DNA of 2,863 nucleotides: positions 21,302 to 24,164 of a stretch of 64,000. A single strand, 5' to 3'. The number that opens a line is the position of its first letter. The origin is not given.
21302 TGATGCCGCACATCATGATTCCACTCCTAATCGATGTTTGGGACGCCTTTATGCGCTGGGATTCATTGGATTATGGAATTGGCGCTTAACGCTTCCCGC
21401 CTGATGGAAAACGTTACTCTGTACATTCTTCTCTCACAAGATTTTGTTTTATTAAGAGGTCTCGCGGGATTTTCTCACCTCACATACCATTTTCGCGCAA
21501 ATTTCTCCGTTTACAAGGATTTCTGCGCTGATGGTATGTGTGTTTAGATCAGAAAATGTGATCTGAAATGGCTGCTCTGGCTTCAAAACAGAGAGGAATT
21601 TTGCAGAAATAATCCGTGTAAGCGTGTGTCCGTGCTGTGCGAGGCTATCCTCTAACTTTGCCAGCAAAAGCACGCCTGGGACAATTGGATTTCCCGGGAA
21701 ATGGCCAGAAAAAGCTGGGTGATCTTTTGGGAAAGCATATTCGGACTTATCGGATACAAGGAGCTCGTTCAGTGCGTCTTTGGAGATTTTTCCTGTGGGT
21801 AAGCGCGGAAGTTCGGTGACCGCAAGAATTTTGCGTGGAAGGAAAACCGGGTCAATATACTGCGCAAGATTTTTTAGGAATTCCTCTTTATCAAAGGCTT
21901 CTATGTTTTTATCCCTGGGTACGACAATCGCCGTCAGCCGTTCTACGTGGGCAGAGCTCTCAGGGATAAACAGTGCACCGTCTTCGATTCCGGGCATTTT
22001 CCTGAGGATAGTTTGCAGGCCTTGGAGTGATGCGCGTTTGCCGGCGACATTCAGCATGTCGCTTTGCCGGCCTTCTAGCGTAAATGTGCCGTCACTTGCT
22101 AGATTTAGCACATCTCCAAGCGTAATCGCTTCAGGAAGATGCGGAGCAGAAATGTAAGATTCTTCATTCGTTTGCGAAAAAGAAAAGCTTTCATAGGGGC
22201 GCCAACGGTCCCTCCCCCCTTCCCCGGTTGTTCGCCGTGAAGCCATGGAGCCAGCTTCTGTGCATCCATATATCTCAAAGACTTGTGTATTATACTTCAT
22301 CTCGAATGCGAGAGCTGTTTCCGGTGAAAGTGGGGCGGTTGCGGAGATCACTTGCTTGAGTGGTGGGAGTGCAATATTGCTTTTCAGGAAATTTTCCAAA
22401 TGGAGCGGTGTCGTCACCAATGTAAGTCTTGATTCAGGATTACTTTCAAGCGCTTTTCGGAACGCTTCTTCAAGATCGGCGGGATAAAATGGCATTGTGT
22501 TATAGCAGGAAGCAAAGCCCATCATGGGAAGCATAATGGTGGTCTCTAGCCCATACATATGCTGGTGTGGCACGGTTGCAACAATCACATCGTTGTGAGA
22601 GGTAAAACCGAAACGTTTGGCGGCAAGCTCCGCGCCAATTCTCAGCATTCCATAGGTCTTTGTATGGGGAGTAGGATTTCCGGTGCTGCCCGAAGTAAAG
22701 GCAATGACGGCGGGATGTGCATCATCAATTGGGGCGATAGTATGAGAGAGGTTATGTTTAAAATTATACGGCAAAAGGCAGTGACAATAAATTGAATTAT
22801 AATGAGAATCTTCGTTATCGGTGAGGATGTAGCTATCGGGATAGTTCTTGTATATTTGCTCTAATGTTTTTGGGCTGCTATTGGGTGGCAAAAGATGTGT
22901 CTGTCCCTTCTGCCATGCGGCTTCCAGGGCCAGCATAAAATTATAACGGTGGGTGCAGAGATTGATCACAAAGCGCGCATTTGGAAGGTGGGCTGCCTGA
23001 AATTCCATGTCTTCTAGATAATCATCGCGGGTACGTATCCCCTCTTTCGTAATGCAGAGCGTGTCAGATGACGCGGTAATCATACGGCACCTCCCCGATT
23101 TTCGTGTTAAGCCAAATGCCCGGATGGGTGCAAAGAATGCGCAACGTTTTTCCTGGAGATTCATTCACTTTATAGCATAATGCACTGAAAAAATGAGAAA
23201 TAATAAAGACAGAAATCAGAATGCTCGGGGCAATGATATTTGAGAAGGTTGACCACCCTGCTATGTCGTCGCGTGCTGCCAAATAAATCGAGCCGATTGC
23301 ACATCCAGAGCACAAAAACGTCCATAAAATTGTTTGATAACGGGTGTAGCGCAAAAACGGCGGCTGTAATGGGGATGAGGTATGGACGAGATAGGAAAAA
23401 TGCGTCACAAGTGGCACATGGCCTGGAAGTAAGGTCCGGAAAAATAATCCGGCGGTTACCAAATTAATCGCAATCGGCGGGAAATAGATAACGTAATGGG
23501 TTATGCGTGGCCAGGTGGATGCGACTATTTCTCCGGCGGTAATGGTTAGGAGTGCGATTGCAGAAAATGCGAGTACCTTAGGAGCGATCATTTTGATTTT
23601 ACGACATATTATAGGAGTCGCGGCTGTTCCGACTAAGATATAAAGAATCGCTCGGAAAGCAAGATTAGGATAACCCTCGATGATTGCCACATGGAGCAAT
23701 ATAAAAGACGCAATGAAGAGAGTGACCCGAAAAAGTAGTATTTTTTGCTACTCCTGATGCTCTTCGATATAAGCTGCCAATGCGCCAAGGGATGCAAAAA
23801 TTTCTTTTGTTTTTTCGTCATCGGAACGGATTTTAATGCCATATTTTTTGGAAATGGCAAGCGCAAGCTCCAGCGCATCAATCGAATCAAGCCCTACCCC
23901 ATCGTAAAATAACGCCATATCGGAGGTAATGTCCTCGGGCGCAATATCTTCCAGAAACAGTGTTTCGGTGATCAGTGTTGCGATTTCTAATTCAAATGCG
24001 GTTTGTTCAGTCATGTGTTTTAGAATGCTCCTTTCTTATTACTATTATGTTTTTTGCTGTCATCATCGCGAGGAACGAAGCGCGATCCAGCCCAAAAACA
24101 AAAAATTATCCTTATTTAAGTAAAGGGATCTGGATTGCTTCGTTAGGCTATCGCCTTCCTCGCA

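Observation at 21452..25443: Compact carrier-protein pathway: adenylating enzyme-dehydratase fusion, membrane protein, ACP and flavin halogenase-like enzyme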

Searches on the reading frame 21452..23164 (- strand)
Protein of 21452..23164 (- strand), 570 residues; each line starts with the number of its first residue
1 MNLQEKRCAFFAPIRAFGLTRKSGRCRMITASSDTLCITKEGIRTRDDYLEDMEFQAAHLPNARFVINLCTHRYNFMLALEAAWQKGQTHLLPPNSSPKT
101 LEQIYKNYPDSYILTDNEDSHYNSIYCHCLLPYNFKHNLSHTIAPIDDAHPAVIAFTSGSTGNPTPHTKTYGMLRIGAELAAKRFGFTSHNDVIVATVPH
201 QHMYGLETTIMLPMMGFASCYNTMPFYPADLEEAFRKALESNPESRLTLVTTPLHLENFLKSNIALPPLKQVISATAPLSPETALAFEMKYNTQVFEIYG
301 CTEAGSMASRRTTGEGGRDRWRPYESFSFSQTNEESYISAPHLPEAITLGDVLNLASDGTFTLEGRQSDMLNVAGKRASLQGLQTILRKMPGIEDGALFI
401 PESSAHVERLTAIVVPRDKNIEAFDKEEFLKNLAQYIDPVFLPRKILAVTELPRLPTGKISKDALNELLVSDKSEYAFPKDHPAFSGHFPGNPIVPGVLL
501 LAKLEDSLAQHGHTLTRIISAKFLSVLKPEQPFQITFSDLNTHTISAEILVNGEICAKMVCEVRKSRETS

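Call 4: search_protein_families(library=pfam, proteins=[window:21452-23164:-], max_evalue=0.01)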
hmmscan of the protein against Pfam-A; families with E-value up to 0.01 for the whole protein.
window:21452-23164:- (570 aa): 3 families
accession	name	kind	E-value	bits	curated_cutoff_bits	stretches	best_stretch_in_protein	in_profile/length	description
PF00501.34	AMP-binding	-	1e-17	64.5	29.9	1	126-319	151-336/384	AMP-binding enzyme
PF07977.19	FabA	-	0.0002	21.5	23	1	480-501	35-56/138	FabA-like domain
PF13193.12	AMP-binding_C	-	0.00023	22.5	24.5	1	386-459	5-76/76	AMP-binding enzyme C-terminal domain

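Call 5: search_protein_families(library=ncbifam, proteins=[window:21452-23164:-], max_evalue=0.01)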
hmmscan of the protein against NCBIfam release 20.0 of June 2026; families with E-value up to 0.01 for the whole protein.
window:21452-23164:- (570 aa): 90 families (the best 25 are shown)
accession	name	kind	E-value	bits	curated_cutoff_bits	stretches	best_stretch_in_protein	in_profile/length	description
TIGR02372.1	4_coum_CoA_lig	equivalog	7e-30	104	334.7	1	147-460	90-385/386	4-coumarate--CoA ligase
NF004837.0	PRK06187.1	subfamily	7.4e-25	87.2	476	2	144-313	165-332/531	long-chain-fatty-acid--CoA ligase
NF005702.0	PRK07514.1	subfamily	2.1e-17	62.7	558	2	349-467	382-498/506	malonyl-CoA synthase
TIGR03098.1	ligase_PEP_1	hypoth_equivalog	4.2e-17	61.8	592.35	2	344-466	395-515/517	acyl-CoA ligase (AMP-forming), exosortase A system-associated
NF005291.0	PRK06814.1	equivalog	1.3e-16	59.7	1349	2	146-308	790-948/1140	acyl-[ACP]--phospholipid O-acyltransferase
NF004511.1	PRK05852.1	equivalog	2.1e-16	59.7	650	2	349-467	386-502/505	FadD7 family fatty acid--CoA ligase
NF006386.0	PRK08633.1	equivalog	3.8e-16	58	1221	1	129-309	764-940/1147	acyl-[ACP]--phospholipid O-acyltransferase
NF005858.0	PRK07787.1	subfamily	9.2e-16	57.3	575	2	349-466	355-469/471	acyl-CoA synthetase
NF006167.0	PRK08308.1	equivalog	1.2e-15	57.3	513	1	125-464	78-406/414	acyl-CoA synthetase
NF004114.0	PRK05605.1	equivalog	1.3e-15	56.8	766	2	146-308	218-379/575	long-chain-fatty-acid--CoA ligase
NF052269.1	Staph_lig_FadD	equivalog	4.6e-15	54.9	650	2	137-306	138-303/499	long-chain-fatty-acid--CoA ligase FadD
TIGR02262.1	benz_CoA_lig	subfamily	7e-14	51.4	375.25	2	350-465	389-505/508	benzoate-CoA ligase family protein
NF006754.0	PRK09274.1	equivalog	2.7e-13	49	478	1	141-305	167-329/555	fatty acid CoA ligase family protein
NF053567.1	HBDA_AROS1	equivalog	5.1e-13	48.2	1000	1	350-470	399-520/523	3-hydroxybenzoate--CoA ligase HbdA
NF006181.0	PRK08314.1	subfamily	5.4e-13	48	705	2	349-467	434-552/563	long-chain-fatty-acid--CoA ligase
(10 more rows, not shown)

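Call 18: find_homologous_proteins(query=window:21452-23083:-, max_evalue=1e-10)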
Query window:21452-23083:- (543 aa): 5465 proteins with E <= 1e-10 among 8000 candidates; the best 120 are listed.
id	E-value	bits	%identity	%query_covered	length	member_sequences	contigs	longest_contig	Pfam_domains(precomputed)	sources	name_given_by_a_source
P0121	0.0e+0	1244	100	100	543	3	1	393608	PF22818.3,PF00501.35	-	-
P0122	2.7e-154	533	39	81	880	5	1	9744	PF00501.35,PF13193.13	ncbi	-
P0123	7.6e-152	525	39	79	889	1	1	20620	PF00501.35,PF13193.13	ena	-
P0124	7.2e-103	363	41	94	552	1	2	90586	PF22818.3,PF00501.35,PF13193.13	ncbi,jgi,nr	ncbi:MAG TPA: AMP-binding protein [Burkholderiales bacterium]|jgi:acyl-coenzyme A synthetase/AMP-(fa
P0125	1.1e-99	353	40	94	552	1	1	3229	PF22818.3,PF00501.35,PF13193.13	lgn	-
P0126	3.5e-97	345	40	94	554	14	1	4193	PF22818.3,PF00501.35,PF13193.13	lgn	-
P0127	9.8e-97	343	39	96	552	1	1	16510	PF22818.3,PF00501.35,PF13193.13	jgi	-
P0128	4.6e-96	341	39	97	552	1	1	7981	PF22818.3,PF00501.35,PF13193.13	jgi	jgi:acyl-coenzyme A synthetase/AMP-(fatty) acid ligase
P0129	6.8e-96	340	40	91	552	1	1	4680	PF22818.3,PF07977.20,PF00501.35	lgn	-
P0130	2.9e-95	338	41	81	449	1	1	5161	PF00501.35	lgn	-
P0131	6.0e-94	334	37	97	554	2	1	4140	PF22818.3,PF07977.20,PF00501.35,PF13193.13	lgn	-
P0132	1.9e-93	332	44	76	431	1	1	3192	PF00501.35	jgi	jgi:acyl-coenzyme A synthetase/AMP-(fatty) acid ligase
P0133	4.2e-93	331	44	76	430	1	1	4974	PF00501.35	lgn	-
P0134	5.7e-93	331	38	96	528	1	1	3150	PF22818.3,PF00501.35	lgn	-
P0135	6.3e-93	331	45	76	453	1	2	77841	PF00501.35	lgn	-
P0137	1.9e-92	329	38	95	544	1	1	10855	PF22818.3,PF00501.35,PF13193.13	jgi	jgi:acyl-coenzyme A synthetase/AMP-(fatty) acid ligase/3-hydroxymyristoyl/3-hydroxydecanoyl-(acyl ca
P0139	2.3e-92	329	36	98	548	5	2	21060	PF22818.3,PF00501.35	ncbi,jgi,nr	ncbi:MAG TPA: AMP-dependent synthetase [Thiotrichales bacterium]|nr:AMP-dependent synthetase [Thiotr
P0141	3.2e-92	328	37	94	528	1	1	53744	PF22818.3,PF00501.35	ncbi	ncbi:MAG: AMP-binding protein [Burkholderiales bacterium]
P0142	4.0e-92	328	40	90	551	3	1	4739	PF22818.3,PF07977.20,PF00501.35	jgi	jgi:acyl-coenzyme A synthetase/AMP-(fatty) acid ligase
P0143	5.3e-92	327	37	93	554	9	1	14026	PF22818.3,PF00501.35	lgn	-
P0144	3.2e-91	325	37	95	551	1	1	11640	PF22818.3,PF00501.35,PF13193.13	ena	-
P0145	3.7e-91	325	36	97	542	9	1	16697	PF22818.3,PF00501.35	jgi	jgi:acyl-coenzyme A synthetase/AMP-(fatty) acid ligase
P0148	8.1e-91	324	37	93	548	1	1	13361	PF22818.3,PF07977.20,PF00501.35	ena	-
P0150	9.8e-91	323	38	91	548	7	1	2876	PF22818.3,PF07977.20,PF00501.35,PF13193.13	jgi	jgi:acyl-CoA synthetase (AMP-forming)/AMP-acid ligase II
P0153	3.3e-90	322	37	95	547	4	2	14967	PF22818.3,PF07977.20,PF00501.35,PF13193.13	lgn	-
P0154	3.9e-90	321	37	94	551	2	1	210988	PF22818.3,PF07977.20,PF00501.35,PF13193.13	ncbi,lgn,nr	ncbi:MAG TPA: AMP-binding protein [Burkholderiales bacterium]|nr:AMP-binding protein [Burkholderiale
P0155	5.6e-90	321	38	92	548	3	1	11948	PF22818.3,PF07977.20,PF00501.35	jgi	jgi:acyl-coenzyme A synthetase/AMP-(fatty) acid ligase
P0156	6.7e-90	321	41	90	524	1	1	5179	PF22818.3,PF07977.20,PF00501.35,PF13193.13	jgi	jgi:acyl-coenzyme A synthetase/AMP-(fatty) acid ligase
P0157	1.1e-89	320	38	95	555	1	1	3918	PF22818.3,PF07977.20,PF00501.35,PF13193.13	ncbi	ncbi:MAG: AMP-binding protein [Burkholderiales bacterium]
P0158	1.2e-89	320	36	96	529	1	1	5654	PF22818.3,PF00501.35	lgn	-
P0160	2.2e-89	319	37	97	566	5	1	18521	PF22818.3,PF00501.35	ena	-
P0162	2.9e-89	318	37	94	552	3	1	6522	PF22818.3,PF00501.35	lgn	-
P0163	3.8e-89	318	37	94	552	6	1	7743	PF22818.3,PF00501.35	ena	-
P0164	4.4e-89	318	39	90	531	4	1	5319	PF22818.3,PF07977.20,PF00501.35,PF13193.13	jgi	jgi:acyl-coenzyme A synthetase/AMP-(fatty) acid ligase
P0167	7.2e-89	317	39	89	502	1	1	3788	PF22818.3,PF07977.20,PF00501.35,PF13193.13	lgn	-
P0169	7.7e-89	317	37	97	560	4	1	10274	PF22818.3,PF07977.20,PF00501.35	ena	-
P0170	7.9e-89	317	40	91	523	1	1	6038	PF22818.3,PF07977.20,PF00501.35,PF13193.13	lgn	-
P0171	7.9e-89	317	37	93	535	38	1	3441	PF22818.3,PF07977.20,PF00501.35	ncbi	-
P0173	1.2e-88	316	38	90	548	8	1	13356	PF22818.3,PF07977.20,PF00501.35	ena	-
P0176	1.8e-88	316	36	97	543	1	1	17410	PF22818.3,PF00501.35,PF13193.13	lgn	-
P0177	1.9e-88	316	36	99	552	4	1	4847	PF22818.3,PF00501.35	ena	-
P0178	2.1e-88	316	40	87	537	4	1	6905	PF22818.3,PF00501.35,PF13193.13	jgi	jgi:3-hydroxymyristoyl/3-hydroxydecanoyl-(acyl carrier protein) dehydratase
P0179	2.4e-88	315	39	87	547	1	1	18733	PF22818.3,PF07977.20,PF00501.35,PF13193.13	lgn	-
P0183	3.8e-88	315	36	95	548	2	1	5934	PF22818.3,PF07977.20,PF00501.35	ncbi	-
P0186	4.7e-88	314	38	91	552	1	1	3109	PF22818.3,PF07977.20,PF00501.35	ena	-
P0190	5.6e-88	314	40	87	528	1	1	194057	PF22818.3,PF07977.20,PF00501.35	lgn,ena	-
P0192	6.1e-88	314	39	94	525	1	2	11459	PF22818.3,PF00501.35,PF13193.13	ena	-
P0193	6.8e-88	314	39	91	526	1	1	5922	PF22818.3,PF07977.20,PF00501.35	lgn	-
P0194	7.0e-88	314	39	90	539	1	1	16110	PF22818.3,PF07977.20,PF00501.35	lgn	-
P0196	7.3e-88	314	37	94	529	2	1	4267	PF22818.3,PF00501.35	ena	-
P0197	9.6e-88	313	39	90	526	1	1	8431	PF22818.3,PF00501.35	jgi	jgi:acyl-CoA synthetase (AMP-forming)/AMP-acid ligase II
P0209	2.2e-87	312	36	95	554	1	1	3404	PF22818.3,PF00501.35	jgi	jgi:acyl-coenzyme A synthetase/AMP-(fatty) acid ligase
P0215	3.0e-87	312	37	90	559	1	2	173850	PF22818.3,PF07977.20,PF00501.35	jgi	jgi:acyl-coenzyme A synthetase/AMP-(fatty) acid ligase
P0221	4.2e-87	311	36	94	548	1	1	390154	PF22818.3,PF07977.20,PF00501.35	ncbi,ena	-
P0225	4.8e-87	311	36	93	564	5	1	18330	PF22818.3,PF07977.20,PF00501.35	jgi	jgi:acyl-coenzyme A synthetase/AMP-(fatty) acid ligase/3-hydroxymyristoyl/3-hydroxydecanoyl-(acyl ca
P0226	5.0e-87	311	37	94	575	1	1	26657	PF22818.3,PF07977.20,PF00501.35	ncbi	-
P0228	5.5e-87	311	39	88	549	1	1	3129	PF22818.3,PF07977.20,PF00501.35,PF13193.13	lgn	-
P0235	7.5e-87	310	37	94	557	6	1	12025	PF22818.3,PF07977.20,PF00501.35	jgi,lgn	-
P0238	9.9e-87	310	37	94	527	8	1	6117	PF22818.3,PF07977.20,PF00501.35,PF13193.13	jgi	jgi:acyl-coenzyme A synthetase/AMP-(fatty) acid ligase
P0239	1.1e-86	310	36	96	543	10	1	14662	PF22818.3,PF00501.35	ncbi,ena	-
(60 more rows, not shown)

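Call 31: find_related_loci(query=P0121, collection=metagenome_contigs, flank=10000)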
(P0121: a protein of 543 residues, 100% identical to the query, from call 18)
Query P0121 (543 aa) in metagenome_contigs; peptide patterns used: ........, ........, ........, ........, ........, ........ (x = any residue, [..] = any of these).
150 stretches matched a pattern; 89 encode a relative of the query (tblastn E <= 1e-3); the best 80 are kept; 80 distinct loci.
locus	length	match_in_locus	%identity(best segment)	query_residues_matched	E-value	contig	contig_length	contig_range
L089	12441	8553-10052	37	20-519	7e-92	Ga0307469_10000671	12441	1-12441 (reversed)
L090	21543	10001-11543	40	18-526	7e-91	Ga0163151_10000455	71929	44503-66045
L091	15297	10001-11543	40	18-526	7e-91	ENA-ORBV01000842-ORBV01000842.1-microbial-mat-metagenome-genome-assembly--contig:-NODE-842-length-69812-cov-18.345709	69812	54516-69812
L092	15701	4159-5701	40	18-526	7e-91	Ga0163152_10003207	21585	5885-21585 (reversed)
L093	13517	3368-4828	37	22-512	2e-88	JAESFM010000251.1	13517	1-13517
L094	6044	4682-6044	41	18-472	6e-88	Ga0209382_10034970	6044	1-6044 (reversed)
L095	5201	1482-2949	41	18-504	3e-89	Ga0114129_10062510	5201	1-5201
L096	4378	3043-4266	41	22-441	3e-87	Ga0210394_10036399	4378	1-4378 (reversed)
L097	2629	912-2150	40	18-442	1e-88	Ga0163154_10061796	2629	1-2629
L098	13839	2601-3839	40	18-442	5e-86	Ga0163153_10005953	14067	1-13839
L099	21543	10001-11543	40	18-526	2e-86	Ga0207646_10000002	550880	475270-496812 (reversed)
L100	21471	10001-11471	38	18-508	5e-86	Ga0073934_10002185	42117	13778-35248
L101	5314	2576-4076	39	18-518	6e-86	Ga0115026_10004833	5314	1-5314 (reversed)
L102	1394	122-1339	39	22-438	1e-89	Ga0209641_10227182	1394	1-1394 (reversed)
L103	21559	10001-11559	39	18-533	2e-83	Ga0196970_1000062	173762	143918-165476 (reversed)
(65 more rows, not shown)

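Call 61: search_solved_structures(query=P0121, max_evalue=1e-8)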
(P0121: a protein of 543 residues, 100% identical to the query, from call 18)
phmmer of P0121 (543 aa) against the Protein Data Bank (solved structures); distinct sequences matched with E-value up to 1e-8: 10.
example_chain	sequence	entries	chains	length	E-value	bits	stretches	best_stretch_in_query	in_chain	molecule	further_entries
1md9_A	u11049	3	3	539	2.5e-10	43.1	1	321-446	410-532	2,3-dihydroxybenzoate-AMP ligase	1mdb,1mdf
6qjz_A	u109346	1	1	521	2.9e-10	42.9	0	306-443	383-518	oxalyl CoA-synthetase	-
4fuq_A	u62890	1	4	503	3.1e-10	42.8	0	323-441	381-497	Malonyl CoA synthetase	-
8rpk_A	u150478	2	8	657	3.2e-10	42.7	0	316-436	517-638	Acetate--CoA ligase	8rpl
2vze_A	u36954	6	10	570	1.3e-09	40.7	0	321-439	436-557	ACYL-COENZYME A SYNTHETASE ACSM2A, MITOCHONDRIAL | Acyl-coenzyme A synthetase ACSM2A, mitochondrial precursor | Acyl-coenzyme A synthetase ACSM2A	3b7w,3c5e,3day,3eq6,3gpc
2wd9_A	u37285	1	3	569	1.4e-09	40.6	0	321-439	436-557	ACYL-COENZYME A SYNTHETASE ACSM2A, MITOCHONDRIAL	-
4fut_A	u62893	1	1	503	2.1e-09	40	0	323-441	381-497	Malonyl CoA synthetase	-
6lta_A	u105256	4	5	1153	2.4e-09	39.8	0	310-444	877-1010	Nonribosomal peptide synthetase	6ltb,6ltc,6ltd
2v7b_A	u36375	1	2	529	8e-09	38.1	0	308-440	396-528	BENZOATE-COENZYME A LIGASE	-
6k4c_A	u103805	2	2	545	8.3e-09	38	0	323-448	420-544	Ancestral luciferase AncLamp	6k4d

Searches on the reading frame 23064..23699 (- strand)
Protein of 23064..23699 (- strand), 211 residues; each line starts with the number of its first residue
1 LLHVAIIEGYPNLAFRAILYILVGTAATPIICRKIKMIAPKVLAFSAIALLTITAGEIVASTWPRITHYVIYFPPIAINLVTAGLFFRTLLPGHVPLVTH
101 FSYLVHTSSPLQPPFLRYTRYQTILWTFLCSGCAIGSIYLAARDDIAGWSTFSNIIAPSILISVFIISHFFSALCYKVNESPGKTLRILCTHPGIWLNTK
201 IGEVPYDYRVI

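Call 4: search_protein_families(library=pfam, proteins=[window:23064-23699:-], max_evalue=0.01)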
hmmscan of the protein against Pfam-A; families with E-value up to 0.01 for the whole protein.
window:23064-23699:- (211 aa): 0 families

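Call 5: search_protein_families(library=ncbifam, proteins=[window:23064-23699:-], max_evalue=0.01)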
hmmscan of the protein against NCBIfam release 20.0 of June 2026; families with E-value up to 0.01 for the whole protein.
window:23064-23699:- (211 aa): 0 families

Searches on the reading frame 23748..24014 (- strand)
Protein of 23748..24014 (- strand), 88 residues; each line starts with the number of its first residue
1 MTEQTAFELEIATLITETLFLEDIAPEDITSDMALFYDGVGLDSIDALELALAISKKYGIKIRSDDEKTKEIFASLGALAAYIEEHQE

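Call 4: search_protein_families(library=pfam, proteins=[window:23748-24014:-], max_evalue=0.01)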
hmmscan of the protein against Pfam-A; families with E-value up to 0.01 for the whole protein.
window:23748-24014:- (88 aa): 1 family
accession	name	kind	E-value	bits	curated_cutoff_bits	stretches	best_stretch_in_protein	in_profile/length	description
PF00550.31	PP-binding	-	1.4e-08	35.3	20.8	1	23-83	12-67/67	Phosphopantetheine attachment site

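Call 5: search_protein_families(library=ncbifam, proteins=[window:23748-24014:-], max_evalue=0.01)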
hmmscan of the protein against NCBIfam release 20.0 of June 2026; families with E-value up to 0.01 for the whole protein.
window:23748-24014:- (88 aa): 17 families
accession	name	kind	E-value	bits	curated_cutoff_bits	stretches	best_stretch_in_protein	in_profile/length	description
NF006617.0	PRK09184.1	subfamily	1.2e-33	115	70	1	2-87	9-94/96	phosphopantetheine-binding protein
NF058660.1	cispen_ACP_AmcB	equivalog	5.8e-10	39.2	80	1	10-87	5-79/80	cispentacin biosynthesis acyl carrier protein AmcB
TIGR00517.1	acyl_carrier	equivalog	6.4e-08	32.4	70.45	1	11-87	8-77/77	acyl carrier protein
NF003757.0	PRK05350.1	equivalog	1e-07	32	65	1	10-68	10-64/83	acyl carrier protein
NF002150.0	PRK00982.1-4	subfamily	2.7e-07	30.7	66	1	1-87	1-79/80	acyl carrier protein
NF002148.0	PRK00982.1-2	subfamily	3.2e-07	30.1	71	1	9-87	7-78/79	acyl carrier protein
NF002151.0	PRK00982.1-5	equivalog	7e-07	29.3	92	1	24-87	18-77/78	acyl carrier protein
NF005480.0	PRK07081.1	equivalog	1.4e-06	28.2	72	1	11-86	5-76/83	acyl carrier protein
NF005798.0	PRK07639.1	equivalog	3.3e-06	27.4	100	1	3-87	3-82/91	petrobactin biosynthesis protein AsbD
NF002147.0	PRK00982.1-1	equivalog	3.5e-06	26.7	84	1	10-88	11-82/83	acyl carrier protein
NF005079.0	PRK06508.1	equivalog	6e-06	26.6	83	1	10-65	7-58/93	acyl carrier protein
NF002149.0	PRK00982.1-3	equivalog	9.6e-06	25.5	106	1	12-87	9-77/78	acyl carrier protein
NF040636.1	AcpM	exception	0.00018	21.4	146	1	10-67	9-62/93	meromycolate extension acyl carrier protein AcpM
NF003464.0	PRK05087.1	equivalog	0.00066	19.7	68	1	18-63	13-55/78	D-alanine--poly(phosphoribitol) ligase subunit DltC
NF052616.1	ACP_for_OlsHI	equivalog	0.0016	18.7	130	1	20-86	16-80/83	ornithine lipid biosynthesis acyl carrier protein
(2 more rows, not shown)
